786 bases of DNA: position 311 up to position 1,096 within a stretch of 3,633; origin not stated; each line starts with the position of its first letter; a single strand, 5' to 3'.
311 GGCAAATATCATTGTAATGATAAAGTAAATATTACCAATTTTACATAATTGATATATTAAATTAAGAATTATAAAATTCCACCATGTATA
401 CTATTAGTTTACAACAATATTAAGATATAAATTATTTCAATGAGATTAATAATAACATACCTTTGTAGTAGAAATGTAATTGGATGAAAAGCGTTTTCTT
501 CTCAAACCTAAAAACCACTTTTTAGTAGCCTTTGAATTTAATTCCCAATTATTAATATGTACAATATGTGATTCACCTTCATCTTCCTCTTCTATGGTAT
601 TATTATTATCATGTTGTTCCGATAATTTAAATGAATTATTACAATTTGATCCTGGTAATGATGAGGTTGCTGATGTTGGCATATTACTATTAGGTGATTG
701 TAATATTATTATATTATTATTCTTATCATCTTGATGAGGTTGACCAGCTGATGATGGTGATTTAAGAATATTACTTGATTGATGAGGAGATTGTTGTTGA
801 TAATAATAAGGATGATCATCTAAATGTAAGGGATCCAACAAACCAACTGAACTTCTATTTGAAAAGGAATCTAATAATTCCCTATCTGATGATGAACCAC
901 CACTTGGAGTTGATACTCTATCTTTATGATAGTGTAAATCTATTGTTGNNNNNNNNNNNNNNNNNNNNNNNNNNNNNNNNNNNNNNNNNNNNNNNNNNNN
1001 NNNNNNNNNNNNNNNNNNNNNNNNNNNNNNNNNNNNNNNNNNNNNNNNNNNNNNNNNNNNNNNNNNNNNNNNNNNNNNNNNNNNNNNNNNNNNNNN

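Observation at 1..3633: A cyclase catalytic signature and a P4-ATPase N-terminus share one strand across an unresolved 1.66-kb junction, in the opposite order to the known alveolate fusion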

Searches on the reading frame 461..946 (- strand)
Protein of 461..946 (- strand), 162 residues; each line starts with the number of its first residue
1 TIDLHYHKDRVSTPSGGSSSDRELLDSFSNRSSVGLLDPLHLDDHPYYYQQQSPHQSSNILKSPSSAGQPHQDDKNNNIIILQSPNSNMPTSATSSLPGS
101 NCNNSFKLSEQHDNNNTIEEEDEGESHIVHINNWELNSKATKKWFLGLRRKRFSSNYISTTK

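Call 5: search_protein_families(library=pfam, proteins=[window:461-946:-], max_evalue=1)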
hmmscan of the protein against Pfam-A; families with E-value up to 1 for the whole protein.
seq(162 aa): 0 families
